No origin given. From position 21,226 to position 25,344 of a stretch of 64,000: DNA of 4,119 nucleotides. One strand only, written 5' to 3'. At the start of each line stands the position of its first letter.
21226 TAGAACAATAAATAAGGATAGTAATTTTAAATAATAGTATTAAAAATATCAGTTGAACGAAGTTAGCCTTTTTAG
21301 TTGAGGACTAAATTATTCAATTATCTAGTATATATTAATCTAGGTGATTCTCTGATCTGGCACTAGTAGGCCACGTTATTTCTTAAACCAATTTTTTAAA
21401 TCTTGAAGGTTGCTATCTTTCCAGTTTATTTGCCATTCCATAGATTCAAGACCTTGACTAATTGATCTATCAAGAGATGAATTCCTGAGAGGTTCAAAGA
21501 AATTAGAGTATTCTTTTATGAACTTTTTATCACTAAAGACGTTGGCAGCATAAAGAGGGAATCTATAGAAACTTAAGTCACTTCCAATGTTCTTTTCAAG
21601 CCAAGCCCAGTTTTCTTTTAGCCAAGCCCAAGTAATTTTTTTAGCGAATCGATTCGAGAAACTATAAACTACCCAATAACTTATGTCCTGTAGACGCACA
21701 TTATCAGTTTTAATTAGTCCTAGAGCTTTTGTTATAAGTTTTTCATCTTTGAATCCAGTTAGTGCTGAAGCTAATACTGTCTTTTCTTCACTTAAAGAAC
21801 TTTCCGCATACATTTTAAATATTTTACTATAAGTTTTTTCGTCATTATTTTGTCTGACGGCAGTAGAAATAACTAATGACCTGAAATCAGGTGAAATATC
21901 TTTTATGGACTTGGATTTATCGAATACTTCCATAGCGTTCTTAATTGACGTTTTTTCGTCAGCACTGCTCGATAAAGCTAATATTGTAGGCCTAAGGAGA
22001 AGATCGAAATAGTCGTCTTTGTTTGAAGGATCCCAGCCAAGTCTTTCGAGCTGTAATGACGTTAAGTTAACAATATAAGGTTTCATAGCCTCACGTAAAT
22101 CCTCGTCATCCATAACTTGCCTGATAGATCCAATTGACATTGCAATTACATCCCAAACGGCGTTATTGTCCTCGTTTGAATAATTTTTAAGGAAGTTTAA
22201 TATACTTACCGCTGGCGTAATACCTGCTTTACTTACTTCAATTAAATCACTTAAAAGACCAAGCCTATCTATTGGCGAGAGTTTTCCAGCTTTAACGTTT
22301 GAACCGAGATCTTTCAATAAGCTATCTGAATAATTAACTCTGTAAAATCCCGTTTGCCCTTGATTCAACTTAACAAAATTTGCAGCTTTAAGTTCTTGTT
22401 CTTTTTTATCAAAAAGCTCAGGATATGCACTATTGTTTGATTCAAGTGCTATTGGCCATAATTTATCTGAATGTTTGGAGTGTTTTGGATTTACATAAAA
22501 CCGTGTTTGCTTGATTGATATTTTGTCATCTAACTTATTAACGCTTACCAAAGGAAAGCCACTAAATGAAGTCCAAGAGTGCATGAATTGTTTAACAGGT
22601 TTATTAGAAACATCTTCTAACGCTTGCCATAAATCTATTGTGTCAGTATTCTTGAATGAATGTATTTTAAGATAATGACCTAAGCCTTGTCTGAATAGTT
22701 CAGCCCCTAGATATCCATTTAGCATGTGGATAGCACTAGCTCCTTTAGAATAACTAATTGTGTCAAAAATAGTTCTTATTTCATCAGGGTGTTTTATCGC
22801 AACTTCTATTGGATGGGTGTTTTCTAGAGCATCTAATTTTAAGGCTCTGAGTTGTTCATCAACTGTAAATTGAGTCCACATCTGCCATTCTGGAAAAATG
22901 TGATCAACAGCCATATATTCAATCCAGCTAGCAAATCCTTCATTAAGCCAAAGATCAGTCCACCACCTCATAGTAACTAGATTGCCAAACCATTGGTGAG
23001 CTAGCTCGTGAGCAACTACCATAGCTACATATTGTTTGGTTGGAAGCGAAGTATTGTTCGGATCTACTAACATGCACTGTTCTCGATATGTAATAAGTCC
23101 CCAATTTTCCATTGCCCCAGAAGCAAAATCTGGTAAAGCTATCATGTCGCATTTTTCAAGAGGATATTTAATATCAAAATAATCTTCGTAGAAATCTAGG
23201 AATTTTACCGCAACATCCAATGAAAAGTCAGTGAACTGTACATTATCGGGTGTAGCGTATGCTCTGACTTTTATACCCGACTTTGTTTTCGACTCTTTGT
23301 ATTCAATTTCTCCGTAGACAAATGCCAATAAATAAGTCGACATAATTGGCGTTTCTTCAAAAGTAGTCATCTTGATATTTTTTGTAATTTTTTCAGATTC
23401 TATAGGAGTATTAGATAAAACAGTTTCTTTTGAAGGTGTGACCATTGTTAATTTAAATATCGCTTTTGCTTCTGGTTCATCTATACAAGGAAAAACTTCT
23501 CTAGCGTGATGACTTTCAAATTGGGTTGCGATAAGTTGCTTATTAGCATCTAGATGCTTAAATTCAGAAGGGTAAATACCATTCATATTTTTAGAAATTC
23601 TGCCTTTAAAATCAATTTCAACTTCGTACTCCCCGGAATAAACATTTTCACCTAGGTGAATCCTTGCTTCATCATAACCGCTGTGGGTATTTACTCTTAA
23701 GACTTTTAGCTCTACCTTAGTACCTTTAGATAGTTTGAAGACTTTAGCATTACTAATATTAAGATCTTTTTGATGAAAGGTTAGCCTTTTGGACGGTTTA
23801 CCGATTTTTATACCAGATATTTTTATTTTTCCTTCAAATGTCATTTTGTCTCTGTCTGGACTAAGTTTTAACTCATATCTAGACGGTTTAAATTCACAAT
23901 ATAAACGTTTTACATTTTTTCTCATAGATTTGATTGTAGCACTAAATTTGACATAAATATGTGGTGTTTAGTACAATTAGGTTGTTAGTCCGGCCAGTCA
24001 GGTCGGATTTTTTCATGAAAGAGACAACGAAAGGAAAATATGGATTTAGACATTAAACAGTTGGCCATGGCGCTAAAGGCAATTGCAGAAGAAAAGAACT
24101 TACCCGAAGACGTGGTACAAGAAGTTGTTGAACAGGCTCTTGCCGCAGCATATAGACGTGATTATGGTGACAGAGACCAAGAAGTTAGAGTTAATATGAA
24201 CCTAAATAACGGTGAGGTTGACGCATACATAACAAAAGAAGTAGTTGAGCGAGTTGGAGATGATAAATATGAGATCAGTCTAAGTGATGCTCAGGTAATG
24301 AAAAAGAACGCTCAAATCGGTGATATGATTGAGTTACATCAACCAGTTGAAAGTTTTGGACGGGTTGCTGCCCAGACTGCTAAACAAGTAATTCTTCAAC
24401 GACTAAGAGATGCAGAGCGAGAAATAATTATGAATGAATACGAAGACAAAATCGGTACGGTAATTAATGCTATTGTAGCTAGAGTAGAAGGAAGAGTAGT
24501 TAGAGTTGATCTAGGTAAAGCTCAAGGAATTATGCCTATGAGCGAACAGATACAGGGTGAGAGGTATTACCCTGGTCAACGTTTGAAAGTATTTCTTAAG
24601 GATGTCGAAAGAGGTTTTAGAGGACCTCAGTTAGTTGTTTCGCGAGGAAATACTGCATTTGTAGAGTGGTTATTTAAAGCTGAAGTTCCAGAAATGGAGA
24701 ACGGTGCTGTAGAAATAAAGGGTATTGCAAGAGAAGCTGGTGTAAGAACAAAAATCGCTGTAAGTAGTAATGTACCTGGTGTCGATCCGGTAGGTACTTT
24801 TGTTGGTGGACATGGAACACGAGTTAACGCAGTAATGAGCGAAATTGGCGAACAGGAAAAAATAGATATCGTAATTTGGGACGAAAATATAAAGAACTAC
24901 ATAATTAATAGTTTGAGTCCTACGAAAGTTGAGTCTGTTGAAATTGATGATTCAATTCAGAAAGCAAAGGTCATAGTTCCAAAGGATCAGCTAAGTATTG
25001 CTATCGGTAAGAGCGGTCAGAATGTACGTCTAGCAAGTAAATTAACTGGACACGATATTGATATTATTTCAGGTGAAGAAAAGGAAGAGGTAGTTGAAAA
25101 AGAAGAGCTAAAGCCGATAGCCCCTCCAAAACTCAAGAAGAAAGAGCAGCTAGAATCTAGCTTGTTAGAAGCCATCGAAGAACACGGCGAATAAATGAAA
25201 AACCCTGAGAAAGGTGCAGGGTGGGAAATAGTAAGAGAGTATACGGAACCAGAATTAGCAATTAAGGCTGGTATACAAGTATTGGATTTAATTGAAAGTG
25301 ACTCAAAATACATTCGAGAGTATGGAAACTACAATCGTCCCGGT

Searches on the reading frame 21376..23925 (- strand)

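Call 7: search_protein_families(library=ncbifam, proteins=[window:21376-23925:-])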
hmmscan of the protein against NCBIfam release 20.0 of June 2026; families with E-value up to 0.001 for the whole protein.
window:21376-23925:- (849 aa): 3 families
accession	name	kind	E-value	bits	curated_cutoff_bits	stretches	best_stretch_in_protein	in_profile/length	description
TIGR02412.1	pepN_strep_liv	equivalog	9.7e-91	305.3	591.2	1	78-480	69-462/832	aminopeptidase N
TIGR02414.1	pepN_proteo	equivalog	7.3e-44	150.1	718.2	1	121-468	99-450/868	aminopeptidase N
TIGR02411.1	leuko_A4_hydro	equivalog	1.5e-33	116.4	761.7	1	9-438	8-419/600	leukotriene-A(4) hydrolase/aminopeptidase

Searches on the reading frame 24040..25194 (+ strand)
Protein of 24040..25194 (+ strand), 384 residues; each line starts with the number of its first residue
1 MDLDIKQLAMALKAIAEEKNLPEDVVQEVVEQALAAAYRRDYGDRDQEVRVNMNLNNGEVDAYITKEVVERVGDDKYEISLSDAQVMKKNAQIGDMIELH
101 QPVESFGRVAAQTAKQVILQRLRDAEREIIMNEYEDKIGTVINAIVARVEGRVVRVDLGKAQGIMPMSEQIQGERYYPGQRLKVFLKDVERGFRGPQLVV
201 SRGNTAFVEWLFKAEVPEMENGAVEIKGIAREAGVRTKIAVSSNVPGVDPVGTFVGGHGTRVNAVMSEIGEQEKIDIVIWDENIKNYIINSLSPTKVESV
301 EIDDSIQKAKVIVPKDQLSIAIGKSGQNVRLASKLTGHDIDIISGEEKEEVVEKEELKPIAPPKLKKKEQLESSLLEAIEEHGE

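Call 7: search_protein_families(library=ncbifam, proteins=[window:24040-25194:+])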
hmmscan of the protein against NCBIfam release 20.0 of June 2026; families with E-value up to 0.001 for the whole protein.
window:24040-25194:+ (384 aa): 5 families
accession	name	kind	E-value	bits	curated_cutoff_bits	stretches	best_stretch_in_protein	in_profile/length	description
TIGR01953.1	NusA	equivalog_domain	3.6e-114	381.3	253.4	1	9-344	3-337/340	transcription termination factor NusA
NF006645.0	PRK09202.4-5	equivalog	3.6e-64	217.3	532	1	8-349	19-374/540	transcription termination/antitermination protein NusA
NF006642.0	PRK09202.4-1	equivalog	2.5e-34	118.8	687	1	11-344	23-374/614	transcription termination/antitermination protein NusA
TIGR01952.1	nusA_arch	equivalog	7.1e-14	52.3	74.35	2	251-342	44-135/141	NusA-like transcription termination signal-binding factor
NF006261.0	PRK08406.1-5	equivalog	1.1e-05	25.1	231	0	296-346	18-71/173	transcription elongation factor NusA-like protein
